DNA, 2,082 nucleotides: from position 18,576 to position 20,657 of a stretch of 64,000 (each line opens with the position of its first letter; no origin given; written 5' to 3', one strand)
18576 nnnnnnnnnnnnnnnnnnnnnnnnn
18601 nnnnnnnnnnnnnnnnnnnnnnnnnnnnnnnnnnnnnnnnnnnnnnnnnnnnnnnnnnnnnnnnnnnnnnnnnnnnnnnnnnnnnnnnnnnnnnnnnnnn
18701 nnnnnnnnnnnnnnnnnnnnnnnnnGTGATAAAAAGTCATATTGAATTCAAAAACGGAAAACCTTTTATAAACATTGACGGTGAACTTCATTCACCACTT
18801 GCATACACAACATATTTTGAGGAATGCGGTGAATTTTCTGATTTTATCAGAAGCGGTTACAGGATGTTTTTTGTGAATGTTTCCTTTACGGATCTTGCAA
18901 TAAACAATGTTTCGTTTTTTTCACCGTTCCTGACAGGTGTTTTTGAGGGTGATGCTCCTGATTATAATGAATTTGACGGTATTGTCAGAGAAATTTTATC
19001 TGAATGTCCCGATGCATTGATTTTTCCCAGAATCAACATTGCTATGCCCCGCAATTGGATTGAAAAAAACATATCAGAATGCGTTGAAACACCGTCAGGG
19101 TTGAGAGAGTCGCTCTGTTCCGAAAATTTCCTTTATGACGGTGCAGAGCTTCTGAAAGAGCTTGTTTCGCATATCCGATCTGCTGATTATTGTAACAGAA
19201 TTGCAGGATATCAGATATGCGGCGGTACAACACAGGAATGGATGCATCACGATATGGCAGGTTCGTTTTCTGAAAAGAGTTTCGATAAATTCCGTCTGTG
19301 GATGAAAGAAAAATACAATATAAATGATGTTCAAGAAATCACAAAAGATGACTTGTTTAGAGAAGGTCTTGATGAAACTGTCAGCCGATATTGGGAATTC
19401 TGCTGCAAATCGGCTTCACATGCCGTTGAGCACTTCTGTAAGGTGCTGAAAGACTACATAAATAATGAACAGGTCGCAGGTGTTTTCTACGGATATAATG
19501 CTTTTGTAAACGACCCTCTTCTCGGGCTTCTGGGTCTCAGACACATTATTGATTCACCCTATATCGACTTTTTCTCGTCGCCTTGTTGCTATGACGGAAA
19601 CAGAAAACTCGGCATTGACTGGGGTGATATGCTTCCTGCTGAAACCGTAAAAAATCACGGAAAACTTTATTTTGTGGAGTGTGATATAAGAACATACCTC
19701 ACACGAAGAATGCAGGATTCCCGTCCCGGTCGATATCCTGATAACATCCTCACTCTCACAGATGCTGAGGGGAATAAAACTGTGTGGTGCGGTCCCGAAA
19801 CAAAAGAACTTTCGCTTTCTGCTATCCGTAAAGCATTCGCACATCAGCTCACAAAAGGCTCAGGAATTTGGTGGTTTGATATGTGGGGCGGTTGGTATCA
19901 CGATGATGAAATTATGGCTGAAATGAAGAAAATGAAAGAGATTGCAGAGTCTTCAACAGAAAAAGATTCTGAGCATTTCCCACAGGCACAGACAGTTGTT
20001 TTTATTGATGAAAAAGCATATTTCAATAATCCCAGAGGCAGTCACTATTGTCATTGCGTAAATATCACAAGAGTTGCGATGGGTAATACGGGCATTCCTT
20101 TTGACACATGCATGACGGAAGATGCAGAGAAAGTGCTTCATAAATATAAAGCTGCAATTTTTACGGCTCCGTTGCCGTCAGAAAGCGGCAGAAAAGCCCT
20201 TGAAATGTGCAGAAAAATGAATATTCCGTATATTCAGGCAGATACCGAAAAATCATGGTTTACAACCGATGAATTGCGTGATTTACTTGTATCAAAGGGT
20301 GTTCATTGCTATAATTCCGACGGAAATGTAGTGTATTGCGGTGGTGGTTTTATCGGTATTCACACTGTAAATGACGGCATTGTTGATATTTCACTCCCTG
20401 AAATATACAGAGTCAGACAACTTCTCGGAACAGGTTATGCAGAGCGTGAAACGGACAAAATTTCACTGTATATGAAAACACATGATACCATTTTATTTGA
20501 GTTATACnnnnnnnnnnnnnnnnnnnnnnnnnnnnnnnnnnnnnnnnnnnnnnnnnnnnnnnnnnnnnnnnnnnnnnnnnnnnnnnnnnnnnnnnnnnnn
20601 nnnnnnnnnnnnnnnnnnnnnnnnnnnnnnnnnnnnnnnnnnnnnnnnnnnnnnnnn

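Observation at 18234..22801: Tightly coupled four-gene module: P-loop kinase, glycosidase-like::Nudix fusion and two APH-fold kinases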

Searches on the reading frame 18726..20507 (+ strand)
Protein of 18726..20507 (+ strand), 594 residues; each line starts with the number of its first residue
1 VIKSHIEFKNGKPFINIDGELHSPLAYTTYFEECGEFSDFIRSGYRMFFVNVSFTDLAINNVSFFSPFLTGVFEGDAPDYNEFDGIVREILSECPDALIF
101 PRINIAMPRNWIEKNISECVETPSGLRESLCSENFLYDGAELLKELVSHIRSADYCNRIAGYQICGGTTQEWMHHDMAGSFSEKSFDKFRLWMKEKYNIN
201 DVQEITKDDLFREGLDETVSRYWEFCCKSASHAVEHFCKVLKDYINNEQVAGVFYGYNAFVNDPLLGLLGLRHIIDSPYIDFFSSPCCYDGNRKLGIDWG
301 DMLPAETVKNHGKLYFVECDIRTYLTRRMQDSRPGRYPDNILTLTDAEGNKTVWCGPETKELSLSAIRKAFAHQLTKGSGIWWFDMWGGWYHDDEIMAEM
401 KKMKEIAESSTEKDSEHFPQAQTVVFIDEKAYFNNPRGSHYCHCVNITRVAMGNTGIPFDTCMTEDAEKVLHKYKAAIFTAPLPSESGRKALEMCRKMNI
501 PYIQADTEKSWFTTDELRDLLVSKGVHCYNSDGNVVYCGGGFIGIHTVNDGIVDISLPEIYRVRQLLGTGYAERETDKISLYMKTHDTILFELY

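Call 39: search_protein_families(library=pfam, proteins=[window:18726-20507:+], max_evalue=5)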
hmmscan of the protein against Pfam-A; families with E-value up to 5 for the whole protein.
window:18726-20507:+ (594 aa): 0 families

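Call 54: predict_structure(alignment_id=A2)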
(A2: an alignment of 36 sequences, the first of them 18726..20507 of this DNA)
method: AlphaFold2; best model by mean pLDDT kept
length: 594 residues; sequences in the alignment: 36
mean_pLDDT: 83.3   pTM: 0.88
mean pLDDT of the five models: 83.3, 83.0, 79.9, 77.1, 71.9
residues with pLDDT >= 90: 242; 70-90: 257; 50-70: 78; < 50: 17
segments of 3 or more residues with pLDDT < 50: 171-176, 258-262, 295-297
pLDDT, mean of each block of 10 residues (from residue 1): 91 92 87 78 91 86 75 95 95 96 92 90 80 91 98 97 73 51 82 89 79 72 81 91 96 69 58 88 72 51 81 83 57 69 70 67 81 86 63 82 89 83 89 74 78 85 93 94 90 96 92 91 87 85 90 91 92 94 90 94
secondary structure, 60 per line:
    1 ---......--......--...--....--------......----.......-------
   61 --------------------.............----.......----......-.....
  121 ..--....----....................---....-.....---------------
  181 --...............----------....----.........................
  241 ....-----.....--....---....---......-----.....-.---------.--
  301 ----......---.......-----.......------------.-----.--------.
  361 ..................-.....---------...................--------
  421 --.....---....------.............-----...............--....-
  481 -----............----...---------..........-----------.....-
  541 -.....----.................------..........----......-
elements in order: E4-9 E12-17 E20-22 E25-28 H37-42 E47-53 H81-93 E98-104 H109-114 E119-122 E125-128 H133-152 E161-165 H183-197 H208-211 H216-244 E250-254 H257-260 H264-267 H271-276 E282-286 H305-310 E314-320 H326-332 H360-378 E380-384 H394-412 E423-427 H431-434 H441-453 E459-463 H464-473 E476-479 H486-497 E502-504 H514-523 E535-539 E542-546 E551-567 E574-583 E588-593

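Call 59: fold_search(model_id=the predicted structure, library=pdb)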
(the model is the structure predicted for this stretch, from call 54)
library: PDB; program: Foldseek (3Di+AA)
matches with E <= 10: 1186; with E <= 0.001: 197
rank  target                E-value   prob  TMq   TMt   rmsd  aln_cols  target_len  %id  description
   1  6y2k                  2.8e-15  1.00  0.61  0.56   6.5       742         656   12  Crystal structure of beta-galactosidase from the psychrophilic Marinomonas ef1 (released 2020-05-20)
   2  5xb7_C                3.0e-15  1.00  0.61  0.54   7.2       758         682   11  GH42 alpha-L-arabinopyranosidase from Bifidobacterium animalis subsp. lactis Bl-04 (released 2017-11-01)
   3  3tts_A                5.9e-15  1.00  0.63  0.57   6.4       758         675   11  Crystal structure of beta-galactosidase from Bacillus circulans sp. alkalophilus (released 2012-03-21)
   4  5xb7_A                6.3e-15  1.00  0.60  0.53   7.3       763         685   11  GH42 alpha-L-arabinopyranosidase from Bifidobacterium animalis subsp. lactis Bl-04 (released 2017-11-01)
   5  5xb7_E                7.5e-15  1.00  0.60  0.53   7.4       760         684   10  GH42 alpha-L-arabinopyranosidase from Bifidobacterium animalis subsp. lactis Bl-04 (released 2017-11-01)
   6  5xb7_B                1.7e-14  1.00  0.61  0.54   7.2       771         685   11  GH42 alpha-L-arabinopyranosidase from Bifidobacterium animalis subsp. lactis Bl-04 (released 2017-11-01)
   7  5xb7_F                2.0e-14  1.00  0.59  0.51   7.6       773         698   10  GH42 alpha-L-arabinopyranosidase from Bifidobacterium animalis subsp. lactis Bl-04 (released 2017-11-01)
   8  5xb7_D                2.1e-14  1.00  0.61  0.54   7.2       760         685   10  GH42 alpha-L-arabinopyranosidase from Bifidobacterium animalis subsp. lactis Bl-04 (released 2017-11-01)
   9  6lvw                  2.1e-14  1.00  0.56  0.51   8.6       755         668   13  Polyextremophilic Beta-galactosidase from the Antarctic haloarchaeon Halorubrum lacusprofundi (released 2020-10-28)
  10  8ibt_A                2.7e-14  1.00  0.60  0.52   8.3       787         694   10  Crystal structure of GH42 beta-galactosidase BiBga42A from Bifidobacterium longum subspecies infantis E318S mutant in  (released 2023-06-07)
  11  1kwg                  5.6e-14  1.00  0.60  0.56   7.5       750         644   10  Crystal structure of Thermus thermophilus A4 beta-galactosidase (released 2002-09-18)
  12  4uoz_A                5.6e-14  1.00  0.63  0.55   7.4       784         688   11  beta-(1,6)-galactosidase from Bifidobacterium animalis subsp. lactis Bl-04 nucleophile mutant E324A in complex with ga (released 2014-10-15)
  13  8ibr                  7.5e-14  1.00  0.63  0.55   7.3       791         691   10  Crystal structure of GH42 beta-galactosidase BiBga42A from Bifidobacterium longum subspecies infantis in complex with gl (released 2023-06-07)
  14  5e9a_B                7.5e-14  1.00  0.60  0.53   7.2       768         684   10  Crystal structure analysis of the cold-adamped beta-galactosidase from Rahnella sp. R3 (released 2016-10-26)
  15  8ibs_A                9.4e-14  1.00  0.63  0.55   7.6       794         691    9  Crystal structure of GH42 beta-galactosidase BiBga42A from Bifidobacterium longum subspecies infantis E160A/E318A muta (released 2023-06-07)
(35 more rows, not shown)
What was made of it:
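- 18726..20504 (+): g2 N-terminal part: GH42-like three-domain glycosidase-fold protein, normally a stand-alone protein of about 593 aa. AF2 model plus Foldseek matches GH42 at E 3e-15 (calls 54, 59).
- Closest known: GH42 beta-galactosidases / alpha-L-arabinopyranosidases. Same: Foldseek gives E 3e-15 and TM about 0.6 to 6y2k, 5xb7, 3tts and 1kwg (call 59).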

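Call 65: search_solved_structures(query=A2, max_evalue=10, show_alignments=2)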
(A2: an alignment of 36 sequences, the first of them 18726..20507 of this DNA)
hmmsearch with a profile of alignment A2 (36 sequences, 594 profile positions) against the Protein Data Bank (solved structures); distinct sequences matched with E-value up to 10: 1.
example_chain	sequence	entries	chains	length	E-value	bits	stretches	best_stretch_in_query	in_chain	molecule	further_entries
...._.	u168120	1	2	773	0.59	11.7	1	175-217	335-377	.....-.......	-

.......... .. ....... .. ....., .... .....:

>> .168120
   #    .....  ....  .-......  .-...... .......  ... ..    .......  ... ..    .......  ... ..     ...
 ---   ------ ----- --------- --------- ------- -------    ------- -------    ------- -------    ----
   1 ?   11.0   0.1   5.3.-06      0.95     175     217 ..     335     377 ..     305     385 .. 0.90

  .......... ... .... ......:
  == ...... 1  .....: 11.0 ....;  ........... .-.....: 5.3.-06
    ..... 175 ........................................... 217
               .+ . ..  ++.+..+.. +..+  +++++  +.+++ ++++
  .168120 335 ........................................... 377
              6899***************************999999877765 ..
